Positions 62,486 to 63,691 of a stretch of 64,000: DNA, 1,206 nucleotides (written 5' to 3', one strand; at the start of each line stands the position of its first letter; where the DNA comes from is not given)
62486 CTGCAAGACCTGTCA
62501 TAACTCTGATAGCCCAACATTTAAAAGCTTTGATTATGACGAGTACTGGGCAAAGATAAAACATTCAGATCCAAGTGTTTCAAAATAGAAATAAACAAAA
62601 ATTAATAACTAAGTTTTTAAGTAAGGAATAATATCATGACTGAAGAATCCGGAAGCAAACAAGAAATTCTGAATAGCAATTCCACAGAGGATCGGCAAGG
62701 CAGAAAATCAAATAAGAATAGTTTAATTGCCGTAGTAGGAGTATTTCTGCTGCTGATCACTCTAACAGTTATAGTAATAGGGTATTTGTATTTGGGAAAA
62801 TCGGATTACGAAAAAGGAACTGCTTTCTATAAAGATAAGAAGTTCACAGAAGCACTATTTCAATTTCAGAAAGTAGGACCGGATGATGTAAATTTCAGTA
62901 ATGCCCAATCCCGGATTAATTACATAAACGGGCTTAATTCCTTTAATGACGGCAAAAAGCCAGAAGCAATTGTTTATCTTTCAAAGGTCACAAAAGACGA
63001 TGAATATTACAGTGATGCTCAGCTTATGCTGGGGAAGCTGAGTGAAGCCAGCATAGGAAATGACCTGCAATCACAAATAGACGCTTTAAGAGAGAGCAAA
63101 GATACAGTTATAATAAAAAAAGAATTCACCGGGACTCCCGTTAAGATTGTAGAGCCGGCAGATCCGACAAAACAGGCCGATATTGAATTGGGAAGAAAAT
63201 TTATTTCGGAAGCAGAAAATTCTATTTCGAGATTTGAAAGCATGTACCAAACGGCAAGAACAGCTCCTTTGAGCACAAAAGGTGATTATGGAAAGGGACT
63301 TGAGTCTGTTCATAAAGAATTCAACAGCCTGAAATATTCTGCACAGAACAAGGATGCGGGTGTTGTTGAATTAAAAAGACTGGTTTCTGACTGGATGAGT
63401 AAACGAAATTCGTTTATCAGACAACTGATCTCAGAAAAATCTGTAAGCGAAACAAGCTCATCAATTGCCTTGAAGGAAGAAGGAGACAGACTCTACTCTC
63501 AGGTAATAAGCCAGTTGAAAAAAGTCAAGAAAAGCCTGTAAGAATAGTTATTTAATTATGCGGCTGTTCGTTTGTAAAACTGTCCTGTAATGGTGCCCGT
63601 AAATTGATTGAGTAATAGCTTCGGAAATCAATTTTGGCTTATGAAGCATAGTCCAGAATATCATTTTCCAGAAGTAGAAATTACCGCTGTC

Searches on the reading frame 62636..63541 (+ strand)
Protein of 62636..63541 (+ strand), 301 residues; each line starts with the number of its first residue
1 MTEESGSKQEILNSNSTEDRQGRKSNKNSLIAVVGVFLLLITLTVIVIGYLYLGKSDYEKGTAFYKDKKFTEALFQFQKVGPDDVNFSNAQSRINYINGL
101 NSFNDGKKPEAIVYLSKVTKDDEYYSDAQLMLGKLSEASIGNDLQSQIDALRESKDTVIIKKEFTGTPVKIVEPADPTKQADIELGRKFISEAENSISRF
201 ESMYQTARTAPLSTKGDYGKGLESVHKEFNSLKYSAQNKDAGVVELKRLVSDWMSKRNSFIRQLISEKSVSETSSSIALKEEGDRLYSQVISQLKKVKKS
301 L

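Call 17: search_protein_families(library=pfam, proteins=[window:62636-63541:+], max_evalue=0.001)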
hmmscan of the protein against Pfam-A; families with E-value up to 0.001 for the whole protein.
window:62636-63541:+ (301 aa): 0 families

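Call 23: find_encoding_contigs(protein=window:62636-63541:+, flank=10000, max_places=4)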
Protein window:62636-63541:+ (301 aa): 1 contig read that carries it; 1 place shown.
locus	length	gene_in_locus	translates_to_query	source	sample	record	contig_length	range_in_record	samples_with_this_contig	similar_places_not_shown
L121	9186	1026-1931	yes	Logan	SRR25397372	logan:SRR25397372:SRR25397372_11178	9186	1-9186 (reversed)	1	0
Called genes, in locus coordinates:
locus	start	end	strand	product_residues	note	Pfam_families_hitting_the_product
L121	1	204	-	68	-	?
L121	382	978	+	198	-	PF22113:Mtrc-MtrF_II-IV_dom (faint), PF13435:Cytochrome_C554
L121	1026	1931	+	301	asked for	-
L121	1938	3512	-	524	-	PF04055:Radical_SAM, PF13282:DUF4070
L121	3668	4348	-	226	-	PF00072:Response_reg, PF00196:GerE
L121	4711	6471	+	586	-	PF00154:RecA_N (faint), PF06745:ATPase, PF13481:AAA_25, PF23442:DUF7125 (faint), PF05729:NACHT (faint), PF03796:DnaB_C (weak), PF06745:ATPase, PF13481:AAA_25 (weak), +6 more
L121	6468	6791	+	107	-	PF07689:KaiB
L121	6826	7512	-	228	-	PF00072:Response_reg, PF00196:GerE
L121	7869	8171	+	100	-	-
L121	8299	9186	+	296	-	?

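Call 45: search_protein_families(library=pfam, alignment_id=A3, max_evalue=0.001)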
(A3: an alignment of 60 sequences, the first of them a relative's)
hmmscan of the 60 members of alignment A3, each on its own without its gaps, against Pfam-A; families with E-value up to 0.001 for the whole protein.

A. member 1, L121:4711-6468:+ (586 aa): 22 families
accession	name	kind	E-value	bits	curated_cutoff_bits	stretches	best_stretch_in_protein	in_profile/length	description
PF06745.19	ATPase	-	2.2e-110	368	26.6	2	17-241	2-228/231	KaiC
PF13481.12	AAA_25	-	6.1e-17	62.3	27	2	19-148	18-158/195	AAA domain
PF03796.21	DnaB_C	-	5.3e-13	49.4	27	2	256-324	2-69/255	DnaB-like helicase C terminal domain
PF00154.27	RecA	-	4.3e-09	36.7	27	0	242-329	19-104/262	recA bacterial DNA recombination protein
PF13191.12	AAA_16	-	3.2e-08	34.7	32.6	1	260-310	9-59/167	AAA ATPase domain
PF13401.12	AAA_22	-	8.4e-07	29.8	27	0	277-317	7-46/130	AAA domain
PF05729.18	NACHT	-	6.9e-06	26.4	26.7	0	277-303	2-28/167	NACHT domain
PF24883.2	NPHP3_N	-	7.7e-06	26.6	24.8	0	277-315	24-62/164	Nephrocystin 3, N-terminal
PF20720.3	nSTAND3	-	7.9e-06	26.1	27.2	0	277-309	19-51/155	Novel STAND NTPase 3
PF09848.15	SLFN-g3_helicase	-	9.4e-06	25.6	24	0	277-313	3-41/354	Schlafen group 3, DNA/RNA helicase domain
PF12775.13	AAA_7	-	1.1e-05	25.5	25.8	0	275-313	33-71/181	P-loop containing dynein motor region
PF01695.23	IstB_IS21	-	1.2e-05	25.4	24.1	0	277-318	94-135/238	IstB-like ATP binding protein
PF13238.12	AAA_18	-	3e-05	24.9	29.4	0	278-309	1-31/128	AAA domain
PF13479.12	AAA_24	-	3e-05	24.4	27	0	277-315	4-34/195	AAA domain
PF13245.12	AAA_19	-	3.3e-05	24.5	25.1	0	274-312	10-50/134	AAA domain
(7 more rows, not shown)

B. families by the number of members that match (of 60 scanned): 94 families (the first 25 are shown)
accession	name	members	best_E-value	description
PF13426.13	PAS_9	12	7.8e-10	PAS domain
PF00989.32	PAS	12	3.8e-09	PAS fold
PF02518.31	HATPase_c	10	1.6e-27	Histidine kinase-, DNA gyrase B-, and HSP90-like ATPase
PF00512.31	HisKA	10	1.7e-07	His Kinase A (phospho-acceptor) domain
PF13188.13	PAS_8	6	6.4e-06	PAS domain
PF13191.12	AAA_16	4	4e-09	AAA ATPase domain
PF13401.12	AAA_22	4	2.1e-08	AAA domain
PF00004.35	AAA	4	8e-07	ATPase family associated with various cellular activities (AAA)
PF20720.3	nSTAND3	4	7.9e-06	Novel STAND NTPase 3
PF06745.19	ATPase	3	2.2e-110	KaiC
PF00196.25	GerE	3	6.9e-19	Bacterial regulatory proteins, luxR family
PF13481.12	AAA_25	3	6.1e-17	AAA domain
PF00072.30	Response_reg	3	4.7e-15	Response regulator receiver domain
PF18962.6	Por_Secre_tail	3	4.1e-13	Secretion system C-terminal sorting domain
PF03796.21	DnaB_C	3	5.3e-13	DnaB-like helicase C terminal domain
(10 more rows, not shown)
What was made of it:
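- The gene upstream of RRb is a PAS-HisKA-HATPase kinase in 10-12 of 60 loci (call 45).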

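Call 46: search_protein_families(library=pfam, alignment_id=A4, max_evalue=0.001)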
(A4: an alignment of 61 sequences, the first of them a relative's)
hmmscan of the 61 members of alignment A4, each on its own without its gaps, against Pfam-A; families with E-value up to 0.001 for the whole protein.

A. member 1, L121:1941-3428:- (496 aa): 2 families
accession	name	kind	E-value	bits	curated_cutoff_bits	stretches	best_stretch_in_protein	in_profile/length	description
PF13282.11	DUF4070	-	4e-34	118.2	22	1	357-491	1-138/144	Domain of unknown function (DUF4070)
PF04055.27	Radical_SAM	-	1.7e-18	67.8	29.5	1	169-338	1-166/166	Radical SAM superfamily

B. families by the number of members that match (of 61 scanned): 78 families (the first 25 are shown)
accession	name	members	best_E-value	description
PF00196.25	GerE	16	6.4e-17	Bacterial regulatory proteins, luxR family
PF00072.30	Response_reg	16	1.5e-15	Response regulator receiver domain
PF08281.18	Sigma70_r4_2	15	2.4e-08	Sigma-70, region 4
PF04545.22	Sigma70_r4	15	1.5e-07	Sigma-70, region 4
PF04055.27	Radical_SAM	7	1.7e-18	Radical SAM superfamily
PF02310.24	B12-binding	6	5.1e-11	B12 binding domain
PF13282.11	DUF4070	5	2.6e-39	Domain of unknown function (DUF4070)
PF13384.12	HTH_23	5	6.1e-05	Homeodomain-like domain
PF06745.19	ATPase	4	2.3e-109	KaiC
PF13481.12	AAA_25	4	1.8e-19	AAA domain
PF03796.21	DnaB_C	4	7.8e-13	DnaB-like helicase C terminal domain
PF13401.12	AAA_22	4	2.9e-09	AAA domain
PF00154.27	RecA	4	2.3e-08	recA bacterial DNA recombination protein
PF13191.12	AAA_16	4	4.8e-07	AAA ATPase domain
PF05729.18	NACHT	4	6.9e-07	NACHT domain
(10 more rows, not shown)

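Call 53: search_protein_families(library=ncbifam, proteins=[L121:3668-4345:-, L121:6826-7509:-, L121:4711-6468:+, L121:1941-3428:-], max_evalue=0.00001)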
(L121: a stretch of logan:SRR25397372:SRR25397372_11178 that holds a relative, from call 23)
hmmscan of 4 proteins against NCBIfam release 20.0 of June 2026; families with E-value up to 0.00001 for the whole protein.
L121:3668-4345:- (225 aa): 40 families (the best 25 are shown)
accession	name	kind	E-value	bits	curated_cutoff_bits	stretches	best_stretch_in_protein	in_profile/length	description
NF007935.0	PRK10651.1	equivalog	8.4e-35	119.9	250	1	3-212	6-210/216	two-component system response regulator NarL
NF047785.1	respo_reg_MadR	equivalog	2.2e-31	108.9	300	1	4-212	1-203/209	MadR family response regulator transcription factor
NF052445.1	RespRegMctR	equivalog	1.4e-29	103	300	1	3-208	1-195/205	two-component system response regulator MctR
NF011896.0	PRK15369.1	equivalog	5.1e-25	88.3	242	1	1-204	1-196/211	two component system response regulator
NF007708.0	PRK10403.1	equivalog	2e-23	83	343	1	5-210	8-206/215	nitrate/nitrite response regulator protein NarP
NF007018.1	PRK09483.1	equivalog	9.3e-21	74.5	280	1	4-209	2-200/217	UvrY/SirA/GacA family response regulator transcription factor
NF007403.0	PRK09935.1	equivalog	5.2e-19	68.7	271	1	1-212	1-204/210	fimbria biosynthesis transcriptional regulator FimZ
NF041830.1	RR_TF_ErdR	exception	1.1e-17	64.4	390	1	49-210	49-203/213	response regulator transcription factor ErdR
NF007505.1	PRK10100.1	equivalog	2.5e-17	63.2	250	1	28-213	21-200/204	biofilm master transcriptional regulator CsgD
NF007685.0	PRK10360.1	equivalog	1.7e-16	60.6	258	1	4-209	2-189/196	response regulator transcription factor UhpA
NF008098.0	PRK10840.1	equivalog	8.7e-16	58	235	1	1-205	1-198/216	response regulator transcription factor RcsB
TIGR03020.2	EpsA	equivalog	1.1e-12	48.2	170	1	155-209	188-242/247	XrtB/PEP-CTERM-associated transcriptional regulator EpsA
NF052366.1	photon_PedR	equivalog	3.7e-12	46.3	120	1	158-208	3-53/74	photosynthetic electron transport-dependent transcriptional regulator PedR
NF007419.0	PRK09958.1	equivalog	4.4e-12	46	251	1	6-208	3-194/204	acid-sensing system DNA-binding response regulator EvgA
NF040749.1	tetrathio_RR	equivalog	5.4e-10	39.3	290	1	157-204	133-180/191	tetrathionate respiration response regulator TtrR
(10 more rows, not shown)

L121:6826-7509:- (227 aa): 34 families (the best 25 are shown)
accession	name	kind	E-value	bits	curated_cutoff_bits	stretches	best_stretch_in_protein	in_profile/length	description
NF007935.0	PRK10651.1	equivalog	2.6e-38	131.4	250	1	3-210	7-209/216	two-component system response regulator NarL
NF047785.1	respo_reg_MadR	equivalog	9.2e-31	106.8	300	1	3-207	1-199/209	MadR family response regulator transcription factor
NF052445.1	RespRegMctR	equivalog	1.6e-29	102.8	300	1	2-206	1-194/205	two-component system response regulator MctR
NF007708.0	PRK10403.1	equivalog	1.6e-28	99.7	343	1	4-209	8-206/215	nitrate/nitrite response regulator protein NarP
NF011896.0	PRK15369.1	equivalog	6.7e-26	91.2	242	1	2-204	3-197/211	two component system response regulator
NF041830.1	RR_TF_ErdR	exception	7.2e-18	65.1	390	1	48-209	49-203/213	response regulator transcription factor ErdR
NF007685.0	PRK10360.1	equivalog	7.7e-18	65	258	1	3-208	2-189/196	response regulator transcription factor UhpA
NF007018.1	PRK09483.1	equivalog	1.1e-17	64.5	280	1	3-207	2-199/217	UvrY/SirA/GacA family response regulator transcription factor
NF007403.0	PRK09935.1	equivalog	6.3e-16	58.6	271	1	4-208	5-201/210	fimbria biosynthesis transcriptional regulator FimZ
NF007505.1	PRK10100.1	equivalog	7.6e-15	55.1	250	1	48-208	41-196/204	biofilm master transcriptional regulator CsgD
TIGR03020.2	EpsA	equivalog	5.4e-13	49.2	170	1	154-207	188-241/247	XrtB/PEP-CTERM-associated transcriptional regulator EpsA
NF007419.0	PRK09958.1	equivalog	2.1e-12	47.1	251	1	6-206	4-193/204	acid-sensing system DNA-binding response regulator EvgA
NF008098.0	PRK10840.1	equivalog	3.2e-12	46.4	235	1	2-201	3-195/216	response regulator transcription factor RcsB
NF052366.1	photon_PedR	equivalog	7.4e-12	45.3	120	1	157-207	3-53/74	photosynthetic electron transport-dependent transcriptional regulator PedR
NF001965.0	PRK00742.1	subfamily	2e-08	33.8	293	1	2-107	3-109/357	chemotaxis-specific protein-glutamate methyltransferase CheB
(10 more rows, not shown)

L121:4711-6468:+ (586 aa): 20 families
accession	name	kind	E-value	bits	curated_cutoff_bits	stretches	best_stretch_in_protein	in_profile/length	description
NF006799.0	PRK09302.1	equivalog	1.4e-219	729.9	408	1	8-515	8-514/515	circadian clock protein KaiC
TIGR02655.1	circ_KaiC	equivalog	4e-108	362.1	546.25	1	15-487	2-476/484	circadian clock protein KaiC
TIGR03880.1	KaiC_arch_3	hypoth_equivalog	4.6e-56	189.9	249.45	2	20-240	2-218/224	KaiC domain-containing protein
TIGR03877.1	thermo_KaiC_1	hypoth_equivalog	4.7e-45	153.9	307.25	2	17-240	5-233/238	KaiC domain-containing protein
TIGR03881.1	KaiC_arch_4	hypoth_equivalog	6.7e-38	130.7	247.8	2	17-233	4-221/231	KaiC domain-containing protein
NF052589.1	ArlH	equivalog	9.5e-27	94.2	215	2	260-457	6-206/229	archaellum protein ArlH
NF004723.0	PRK06067.1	subfamily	1.1e-23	84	194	2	253-458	13-219/243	flagellar accessory protein FlaH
TIGR00416.1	sms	equivalog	6.9e-18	64.6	403.05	2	13-220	73-261/454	DNA repair protein RadA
TIGR03878.1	thermo_KaiC_2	hypoth_equivalog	9.1e-17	61.2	232.2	2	274-417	35-182/259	KaiC domain-containing protein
NF004629.0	PRK05973.1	equivalog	1.5e-13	50.3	156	1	274-330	63-119/237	DNA helicase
TIGR03600.1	phage_DnaB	exception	1.1e-12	47.7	498.65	1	251-324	172-244/421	phage replicative helicase, DnaB family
NF006320.0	PRK08533.1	equivalog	2.1e-11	43.9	215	0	23-98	13-87/230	flagellar accessory protein FlaH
TIGR00665.1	DnaB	equivalog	6.2e-11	41.8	385.25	0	252-324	174-245/435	replicative DNA helicase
TIGR02012.1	tigrfam_recA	equivalog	1.1e-08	34.8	325.3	0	243-314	23-94/321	recombinase RecA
NF006306.0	PRK08506.1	equivalog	2.2e-08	33.2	596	0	256-324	175-241/472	replicative DNA helicase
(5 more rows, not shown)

L121:1941-3428:- (496 aa): 17 families
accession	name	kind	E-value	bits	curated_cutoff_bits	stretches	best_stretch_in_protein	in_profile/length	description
TIGR04479.1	bcpD_PhpK_rSAM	subfamily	4.3e-25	88.1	600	1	156-341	230-409/504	PhpK family radical SAM P-methyltransferase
TIGR02026.1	BchE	equivalog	2.8e-20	72.7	481.35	1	26-411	18-434/497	magnesium-protoporphyrin IX monomethyl ester anaerobic oxidative cyclase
TIGR04072.2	rSAM_ladder_B12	equivalog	1.6e-19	69.9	360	1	75-403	80-414/443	lipid biosynthesis B12-binding/radical SAM protein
TIGR03471.1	HpnJ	equivalog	1.7e-19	70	577.6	1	166-412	197-435/472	hopanoid biosynthesis associated radical SAM protein HpnJ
TIGR04013.1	B12_SAM_MJ_1487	hypoth_equivalog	2.2e-18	66.3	251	1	63-358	41-352/382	TIGR04013 family B12-binding domain/radical SAM domain-containing protein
TIGR04367.1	HpnR_B12_rSAM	equivalog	4.1e-17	61.9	650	1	167-324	187-336/490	hopanoid C-3 methylase HpnR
TIGR04014.1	B12_SAM_MJ_0865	equivalog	3.5e-16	59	360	1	63-361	36-356/434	methyl-coenzyme M reductase glutamine C-methyltransferase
NF050148.1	rSAM_ApyD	equivalog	1.9e-12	46.4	750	1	163-362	196-392/645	RiPP biosynthesis radical SAM protein ApyD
NF045585.1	rSAM_slr0320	equivalog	1.8e-09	36.7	775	1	141-238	210-306/511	photosystem II high light acclimation radical SAM protein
NF038361.1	rSAM_Sden_1168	equivalog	8.9e-09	34.4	575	1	167-384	283-496/560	Sden_1168 family B12-binding radical SAM P-methyltransferase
NF040542.1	rSAM_RCCLKC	equivalog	1.8e-08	34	450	1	135-342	149-351/423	arsinothricin biosynthesis radical SAM protein ArsL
NF033070.1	rSAM_AprD4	equivalog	4.2e-08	32.5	500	1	119-369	143-396/456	AprD4 family radical SAM diol-dehydratase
TIGR00089.1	TIGR00089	subfamily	7.9e-07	28.2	251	1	61-345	32-322/429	MiaB/RimO family radical SAM methylthiotransferase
TIGR01579.1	MiaB-like-C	equivalog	8.1e-07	28.6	357.05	1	161-344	135-321/416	tRNA (N(6)-L-threonylcarbamoyladenosine(37)-C(2))-methylthiotransferase MtaB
TIGR01578.1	MiaB-like-B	hypoth_equivalog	1.7e-06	27.1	314.7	1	62-372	33-343/421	tRNA (N(6)-L-threonylcarbamoyladenosine(37)-C(2))-methylthiotransferase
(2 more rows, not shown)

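Call 59: find_homologous_proteins(query=L121:4711-6468:+, max_evalue=1e-50)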
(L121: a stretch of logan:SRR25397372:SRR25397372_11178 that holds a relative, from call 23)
Query L121:4711-6468:+ (586 aa): 8000 proteins with E <= 1e-50 among 8000 candidates; the best 120 are listed.
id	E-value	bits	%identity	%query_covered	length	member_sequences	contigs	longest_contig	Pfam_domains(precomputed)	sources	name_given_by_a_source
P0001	0.0e+0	1295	100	100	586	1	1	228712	PF06745.20,PF03796.22,PF23442.2,PF13401.13,PF00154.28,PF13191.13,PF24883.3,PF12775.14,PF05729.19,PF09848.16,PF13481.13,PF20720.4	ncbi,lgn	-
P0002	0.0e+0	1269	98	100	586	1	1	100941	PF06745.20,PF03796.22,PF23442.2,PF00004.36,PF13401.13,PF00154.28,PF13191.13,PF24883.3,PF12775.14,PF05729.19,PF09848.16,PF13481.13,PF20720.4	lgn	-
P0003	0.0e+0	1204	93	97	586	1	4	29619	PF06745.20,PF03796.22,PF13245.13,PF23442.2,PF13401.13,PF00154.28,PF13191.13,PF24883.3,PF12775.14,PF05729.19,PF09848.16,PF13481.13,PF20720.4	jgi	jgi:circadian clock protein KaiC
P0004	0.0e+0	1110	86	99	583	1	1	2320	PF06745.20,PF03796.22,PF23442.2,PF13401.13,PF00154.28,PF01637.25,PF13191.13,PF24883.3,PF12775.14,PF05729.19,PF13481.13,PF20720.4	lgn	-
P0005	0.0e+0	1107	87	97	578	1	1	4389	PF06745.20,PF13479.13,PF03796.22,PF24883.3,PF05729.19,PF23442.2,PF13401.13,PF00154.28,PF13481.13,PF13191.13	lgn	-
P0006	0.0e+0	1107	85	99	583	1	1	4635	PF06745.20,PF03796.22,PF23442.2,PF13401.13,PF00154.28,PF01637.25,PF13191.13,PF24883.3,PF12775.14,PF05729.19,PF13481.13,PF20720.4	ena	-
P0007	0.0e+0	1105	87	97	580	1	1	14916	PF06745.20,PF13479.13,PF03796.22,PF12775.14,PF05729.19,PF23442.2,PF13401.13,PF00154.28,PF13481.13,PF13191.13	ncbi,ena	-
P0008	0.0e+0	1102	86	97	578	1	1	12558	PF06745.20,PF03796.22,PF24883.3,PF12775.14,PF05729.19,PF23442.2,PF13401.13,PF00154.28,PF13481.13,PF13191.13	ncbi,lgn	-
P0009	0.0e+0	1100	86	97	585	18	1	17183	PF06745.20,PF03796.22,PF05729.19,PF23442.2,PF13401.13,PF00154.28,PF13481.13,PF13191.13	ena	-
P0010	0.0e+0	1098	85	99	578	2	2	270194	PF06745.20,PF03796.22,PF24883.3,PF23442.2,PF13401.13,PF00154.28,PF13481.13,PF13191.13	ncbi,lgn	-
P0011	0.0e+0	1097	85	99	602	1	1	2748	PF06745.20,PF03796.22,PF24883.3,PF12775.14,PF05729.19,PF23442.2,PF13401.13,PF00154.28,PF13481.13,PF20720.4,PF13191.13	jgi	jgi:circadian clock protein KaiC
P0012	0.0e+0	1097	84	100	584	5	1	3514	PF06745.20,PF13479.13,PF03796.22,PF12775.14,PF05729.19,PF23442.2,PF13401.13,PF09848.16,PF00154.28,PF13481.13,PF13191.13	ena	-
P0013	0.0e+0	1094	87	95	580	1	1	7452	PF06745.20,PF03796.22,PF05729.19,PF23442.2,PF13401.13,PF00154.28,PF13481.13,PF13191.13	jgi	jgi:circadian clock protein KaiC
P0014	0.0e+0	1094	85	99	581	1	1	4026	PF06745.20,PF13479.13,PF03796.22,PF12775.14,PF05729.19,PF23442.2,PF13401.13,PF00154.28,PF13481.13,PF20720.4,PF13191.13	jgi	jgi:circadian clock protein KaiC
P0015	0.0e+0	1094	85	98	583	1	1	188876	PF06745.20,PF03796.22,PF24883.3,PF12775.14,PF13245.13,PF05729.19,PF23442.2,PF13401.13,PF00154.28,PF13481.13,PF13191.13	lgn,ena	-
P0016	0.0e+0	1093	84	99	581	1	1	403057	PF06745.20,PF03796.22,PF13245.13,PF23442.2,PF13401.13,PF00154.28,PF01637.25,PF13191.13,PF24883.3,PF05729.19,PF09848.16,PF13481.13,PF20720.4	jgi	jgi:circadian clock protein KaiC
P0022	0.0e+0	1087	86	97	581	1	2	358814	PF06745.20,PF03796.22,PF24883.3,PF05729.19,PF23442.2,PF13401.13,PF00154.28,PF13481.13,PF13191.13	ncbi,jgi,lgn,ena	ncbi:MAG: circadian clock protein KaiC [Bacteroidota bacterium]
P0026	0.0e+0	1085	83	99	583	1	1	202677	PF06745.20,PF03796.22,PF05729.19,PF23442.2,PF13401.13,PF00154.28,PF13481.13,PF20720.4,PF13191.13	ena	-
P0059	0.0e+0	1077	82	98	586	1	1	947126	PF13173.13,PF06745.20,PF03796.22,PF23442.2,PF00004.36,PF13401.13,PF00154.28,PF13191.13,PF24883.3,PF12775.14,PF05729.19,PF09848.16,PF13481.13,PF20720.4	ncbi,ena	-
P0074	0.0e+0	1074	82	99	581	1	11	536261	PF06745.20,PF03796.22,PF13245.13,PF23442.2,PF13401.13,PF00154.28,PF13191.13,PF24883.3,PF12775.14,PF05729.19,PF13481.13,PF20720.4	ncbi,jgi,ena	jgi:circadian clock protein KaiC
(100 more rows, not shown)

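Call 60: find_encoding_contigs(protein=P0001, flank=10000, max_places=2)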
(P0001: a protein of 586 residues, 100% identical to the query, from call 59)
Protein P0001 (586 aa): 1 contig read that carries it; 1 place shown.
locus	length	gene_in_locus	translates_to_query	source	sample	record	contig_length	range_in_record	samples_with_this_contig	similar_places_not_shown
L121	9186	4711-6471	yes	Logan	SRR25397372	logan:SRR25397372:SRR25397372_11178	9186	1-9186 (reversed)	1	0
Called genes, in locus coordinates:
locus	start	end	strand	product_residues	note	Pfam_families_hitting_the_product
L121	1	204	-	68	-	?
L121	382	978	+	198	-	PF22113:Mtrc-MtrF_II-IV_dom (faint), PF13435:Cytochrome_C554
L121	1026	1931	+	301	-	-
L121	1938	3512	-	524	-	PF04055:Radical_SAM, PF13282:DUF4070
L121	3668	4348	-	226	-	PF00072:Response_reg, PF00196:GerE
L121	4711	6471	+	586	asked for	PF00154:RecA_N (faint), PF06745:ATPase, PF13481:AAA_25, PF23442:DUF7125 (faint), PF05729:NACHT (faint), PF03796:DnaB_C (weak), PF06745:ATPase, PF13481:AAA_25 (weak), +6 more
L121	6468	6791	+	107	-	PF07689:KaiB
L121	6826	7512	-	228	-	PF00072:Response_reg, PF00196:GerE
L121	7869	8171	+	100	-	-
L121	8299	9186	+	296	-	?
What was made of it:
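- Tried and rejected: The lookup of the 100%-identical KaiC returned only the same 9-kb Logan contig, so the rest of the source genome could not be scanned (call 60).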

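Call 61: find_encoding_contigs(protein=P0016, flank=8000, max_places=1)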
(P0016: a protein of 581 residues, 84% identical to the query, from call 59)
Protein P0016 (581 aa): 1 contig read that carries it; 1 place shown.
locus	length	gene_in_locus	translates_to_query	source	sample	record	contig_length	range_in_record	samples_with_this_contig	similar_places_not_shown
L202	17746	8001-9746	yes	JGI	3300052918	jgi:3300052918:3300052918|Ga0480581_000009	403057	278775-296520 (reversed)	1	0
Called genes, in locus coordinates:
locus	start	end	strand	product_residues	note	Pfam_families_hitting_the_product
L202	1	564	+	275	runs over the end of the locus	PF13568:OMP_b-brl_2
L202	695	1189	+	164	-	-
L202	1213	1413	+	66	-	-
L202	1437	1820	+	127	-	PF01066:CDP-OH_P_transf (weak)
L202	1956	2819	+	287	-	PF01569:PAP2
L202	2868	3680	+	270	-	PF01569:PAP2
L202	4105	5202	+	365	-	PF01594:AI-2E_transport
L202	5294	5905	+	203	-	PF01810:LysE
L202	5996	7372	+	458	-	-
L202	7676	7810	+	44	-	-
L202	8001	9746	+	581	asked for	PF00154:RecA_N (faint), PF01637:ATPase_2 (faint), PF06745:ATPase, PF13481:AAA_25 (weak), PF23442:DUF7125 (faint), PF03796:DnaB_C (weak), PF13481:AAA_25 (weak), PF06745:ATPase, +7 more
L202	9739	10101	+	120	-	PF07689:KaiB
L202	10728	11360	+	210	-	PF00072:Response_reg, PF00196:GerE, PF08281:Sigma70_r4_2 (weak)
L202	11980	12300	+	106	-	PF05532:CsbD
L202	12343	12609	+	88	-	PF00691:OmpA (weak)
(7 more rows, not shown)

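Call 62: find_encoding_contigs(protein=P0059, flank=8000, max_places=1)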
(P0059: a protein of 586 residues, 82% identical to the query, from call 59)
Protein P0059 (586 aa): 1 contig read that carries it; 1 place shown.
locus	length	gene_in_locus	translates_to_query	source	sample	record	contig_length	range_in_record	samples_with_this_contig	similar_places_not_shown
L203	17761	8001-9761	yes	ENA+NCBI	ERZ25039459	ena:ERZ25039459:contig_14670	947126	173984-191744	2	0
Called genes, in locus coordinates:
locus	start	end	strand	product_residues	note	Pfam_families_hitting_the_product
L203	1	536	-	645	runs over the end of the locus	PF14508:GH97_N, PF10566:Glyco_hydro_97, PF14509:GH97_C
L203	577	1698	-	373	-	PF13173:AAA_14, PF13635:DUF4143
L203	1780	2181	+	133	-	-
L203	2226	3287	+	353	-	PF00144:Beta-lactamase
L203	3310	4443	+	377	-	PF01208:URO-D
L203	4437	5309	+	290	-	PF00248:Aldo_ket_red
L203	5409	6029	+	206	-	PF00884:Sulfatase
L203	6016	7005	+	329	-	PF00884:Sulfatase, PF16347:SGSH_C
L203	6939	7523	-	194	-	-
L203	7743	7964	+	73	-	-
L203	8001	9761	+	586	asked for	PF00154:RecA_N (faint), PF06745:ATPase, PF13481:AAA_25, PF23442:DUF7125 (faint), PF03796:DnaB_C (weak), PF06745:ATPase, PF13191:AAA_16 (weak), PF13481:AAA_25, +8 more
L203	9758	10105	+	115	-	PF07689:KaiB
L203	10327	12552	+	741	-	PF00403:HMA, PF00122:E1-E2_ATPase, PF00702:Hydrolase, PF08282:Hydrolase_3 (faint)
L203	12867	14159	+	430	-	-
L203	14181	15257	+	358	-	PF01594:AI-2E_transport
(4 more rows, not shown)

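Call 65: find_encoding_contigs(protein=P0010, flank=6000, max_places=1)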
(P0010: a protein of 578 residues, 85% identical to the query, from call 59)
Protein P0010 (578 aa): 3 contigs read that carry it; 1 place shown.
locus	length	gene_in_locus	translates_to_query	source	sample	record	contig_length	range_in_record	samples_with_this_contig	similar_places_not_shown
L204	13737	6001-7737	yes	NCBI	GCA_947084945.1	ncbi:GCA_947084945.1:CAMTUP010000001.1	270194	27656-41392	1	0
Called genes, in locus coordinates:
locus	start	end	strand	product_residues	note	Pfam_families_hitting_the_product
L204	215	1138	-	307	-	PF18962:Por_Secre_tail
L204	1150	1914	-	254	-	-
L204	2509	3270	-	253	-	PF02018:CBM_4_9 (faint), PF07705:CARDB (faint), PF16158:N_BRCA1_IG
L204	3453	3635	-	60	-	PF28077:THIVI_2564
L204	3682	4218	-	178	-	PF13517:FG-GAP_3 (weak)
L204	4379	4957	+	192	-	PF22113:Mtrc-MtrF_II-IV_dom (faint), PF13435:Cytochrome_C554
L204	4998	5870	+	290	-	-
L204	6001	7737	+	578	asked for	PF00154:RecA_N (faint), PF06745:ATPase, PF23442:DUF7125 (faint), PF13191:AAA_16 (faint), PF13401:AAA_22 (faint), PF13481:AAA_25 (weak), PF03796:DnaB_C (weak), PF06745:ATPase, +1 more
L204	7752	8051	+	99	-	PF07689:KaiB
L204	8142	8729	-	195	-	PF00072:Response_reg, PF00196:GerE, PF08281:Sigma70_r4_2 (weak)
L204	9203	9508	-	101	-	PF18480:DUF5615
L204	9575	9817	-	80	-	PF04255:DUF433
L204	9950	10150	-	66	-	PF10049:DUF2283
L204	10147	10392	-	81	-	PF14076:DUF4258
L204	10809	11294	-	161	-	PF00578:AhpC-TSA, PF00085:Thioredoxin, PF08534:Redoxin, PF13905:Thioredoxin_8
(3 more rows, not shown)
